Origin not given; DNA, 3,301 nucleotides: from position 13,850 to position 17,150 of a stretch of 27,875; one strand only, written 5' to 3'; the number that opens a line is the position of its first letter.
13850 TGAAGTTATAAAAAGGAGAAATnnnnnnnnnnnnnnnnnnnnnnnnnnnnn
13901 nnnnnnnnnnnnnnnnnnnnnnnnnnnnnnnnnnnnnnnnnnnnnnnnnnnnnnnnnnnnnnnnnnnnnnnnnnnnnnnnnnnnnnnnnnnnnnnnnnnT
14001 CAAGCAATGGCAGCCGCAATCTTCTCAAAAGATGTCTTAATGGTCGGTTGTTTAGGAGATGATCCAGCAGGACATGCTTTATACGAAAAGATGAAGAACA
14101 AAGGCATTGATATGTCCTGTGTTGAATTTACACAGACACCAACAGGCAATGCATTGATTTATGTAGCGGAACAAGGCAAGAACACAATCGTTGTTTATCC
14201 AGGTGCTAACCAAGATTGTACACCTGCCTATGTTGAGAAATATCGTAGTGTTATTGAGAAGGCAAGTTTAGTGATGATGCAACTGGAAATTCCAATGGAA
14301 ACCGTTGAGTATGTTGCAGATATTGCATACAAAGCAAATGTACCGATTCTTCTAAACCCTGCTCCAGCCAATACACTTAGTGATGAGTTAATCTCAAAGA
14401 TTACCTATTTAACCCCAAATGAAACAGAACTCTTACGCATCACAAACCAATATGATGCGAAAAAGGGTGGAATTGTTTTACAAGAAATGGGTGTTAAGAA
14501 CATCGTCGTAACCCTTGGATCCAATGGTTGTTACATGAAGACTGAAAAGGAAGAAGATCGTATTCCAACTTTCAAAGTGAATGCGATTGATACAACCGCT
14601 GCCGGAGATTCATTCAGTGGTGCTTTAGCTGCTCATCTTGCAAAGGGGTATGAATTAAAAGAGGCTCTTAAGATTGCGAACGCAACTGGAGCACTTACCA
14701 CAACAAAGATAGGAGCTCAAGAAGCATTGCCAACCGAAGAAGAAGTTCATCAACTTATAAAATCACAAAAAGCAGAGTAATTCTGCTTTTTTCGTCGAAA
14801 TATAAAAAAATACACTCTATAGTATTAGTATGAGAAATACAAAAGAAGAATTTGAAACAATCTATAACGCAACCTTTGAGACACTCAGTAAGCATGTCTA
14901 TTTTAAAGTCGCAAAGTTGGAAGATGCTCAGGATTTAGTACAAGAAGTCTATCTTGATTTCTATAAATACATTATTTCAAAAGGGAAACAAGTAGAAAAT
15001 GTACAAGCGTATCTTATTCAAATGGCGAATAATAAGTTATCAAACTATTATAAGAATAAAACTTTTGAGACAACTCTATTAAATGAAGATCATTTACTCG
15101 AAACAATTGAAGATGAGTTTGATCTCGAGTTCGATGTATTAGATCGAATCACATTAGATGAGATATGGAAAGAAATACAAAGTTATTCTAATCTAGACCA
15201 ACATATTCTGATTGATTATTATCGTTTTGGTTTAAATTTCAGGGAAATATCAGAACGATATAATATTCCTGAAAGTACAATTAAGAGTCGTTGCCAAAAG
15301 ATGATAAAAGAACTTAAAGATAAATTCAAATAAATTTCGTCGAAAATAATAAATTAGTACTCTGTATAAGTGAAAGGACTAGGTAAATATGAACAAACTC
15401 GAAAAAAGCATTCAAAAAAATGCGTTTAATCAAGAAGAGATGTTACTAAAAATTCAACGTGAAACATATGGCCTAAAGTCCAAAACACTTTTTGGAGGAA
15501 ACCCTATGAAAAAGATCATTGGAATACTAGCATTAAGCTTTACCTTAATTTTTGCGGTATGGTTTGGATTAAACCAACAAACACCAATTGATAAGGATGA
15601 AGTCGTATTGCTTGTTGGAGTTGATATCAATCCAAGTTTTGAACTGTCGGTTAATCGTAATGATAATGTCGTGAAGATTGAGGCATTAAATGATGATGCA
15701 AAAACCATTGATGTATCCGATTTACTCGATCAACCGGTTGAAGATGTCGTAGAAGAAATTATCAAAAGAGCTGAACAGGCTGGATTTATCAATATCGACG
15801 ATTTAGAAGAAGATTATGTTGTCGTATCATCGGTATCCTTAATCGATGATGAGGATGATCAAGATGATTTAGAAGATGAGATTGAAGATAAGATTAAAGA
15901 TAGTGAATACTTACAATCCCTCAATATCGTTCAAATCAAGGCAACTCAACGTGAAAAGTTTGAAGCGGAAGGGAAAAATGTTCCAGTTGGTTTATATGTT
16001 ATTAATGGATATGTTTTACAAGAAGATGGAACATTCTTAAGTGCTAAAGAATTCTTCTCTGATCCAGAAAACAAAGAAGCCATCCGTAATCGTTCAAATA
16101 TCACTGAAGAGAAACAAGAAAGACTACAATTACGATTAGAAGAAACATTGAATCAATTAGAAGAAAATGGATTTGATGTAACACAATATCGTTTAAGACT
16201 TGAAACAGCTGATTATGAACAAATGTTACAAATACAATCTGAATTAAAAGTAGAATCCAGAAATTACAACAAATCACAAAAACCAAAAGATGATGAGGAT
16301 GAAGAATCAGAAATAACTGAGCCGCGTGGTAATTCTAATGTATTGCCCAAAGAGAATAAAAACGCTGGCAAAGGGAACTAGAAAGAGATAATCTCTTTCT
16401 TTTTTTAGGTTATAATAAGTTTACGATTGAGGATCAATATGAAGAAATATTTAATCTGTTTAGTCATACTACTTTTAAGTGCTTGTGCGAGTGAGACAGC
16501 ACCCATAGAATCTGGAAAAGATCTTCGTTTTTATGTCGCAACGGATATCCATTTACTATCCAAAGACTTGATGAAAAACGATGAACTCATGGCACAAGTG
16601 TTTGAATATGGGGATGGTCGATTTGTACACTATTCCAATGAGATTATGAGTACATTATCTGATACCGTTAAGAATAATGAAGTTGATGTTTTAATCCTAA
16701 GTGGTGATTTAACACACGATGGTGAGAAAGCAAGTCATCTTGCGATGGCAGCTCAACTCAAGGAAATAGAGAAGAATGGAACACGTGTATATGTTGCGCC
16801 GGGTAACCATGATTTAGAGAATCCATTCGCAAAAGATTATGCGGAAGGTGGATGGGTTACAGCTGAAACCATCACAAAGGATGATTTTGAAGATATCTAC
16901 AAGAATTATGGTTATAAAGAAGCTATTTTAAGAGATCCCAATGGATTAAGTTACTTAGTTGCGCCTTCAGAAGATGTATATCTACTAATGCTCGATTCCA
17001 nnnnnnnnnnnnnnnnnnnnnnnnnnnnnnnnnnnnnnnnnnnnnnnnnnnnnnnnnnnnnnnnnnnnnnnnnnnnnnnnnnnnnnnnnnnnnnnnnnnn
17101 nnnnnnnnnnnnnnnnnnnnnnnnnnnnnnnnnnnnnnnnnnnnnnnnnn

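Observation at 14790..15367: Bipartite motif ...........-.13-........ duplicated at identical spacing before both the sigma and anti-sigma genes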

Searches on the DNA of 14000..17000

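Call 40: search_rna_families(source=window, start=14000, end=17000, threshold=evalue, max_evalue=1)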
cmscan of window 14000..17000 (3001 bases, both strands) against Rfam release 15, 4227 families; matches with E-value up to 1: 1.
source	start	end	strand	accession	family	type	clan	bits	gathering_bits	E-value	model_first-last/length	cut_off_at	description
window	15843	15886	+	RF01304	sR5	Gene; snRNA; snoRNA; CD-box;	-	18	40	0.46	1-53/53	no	Small nucleolar RNA sR5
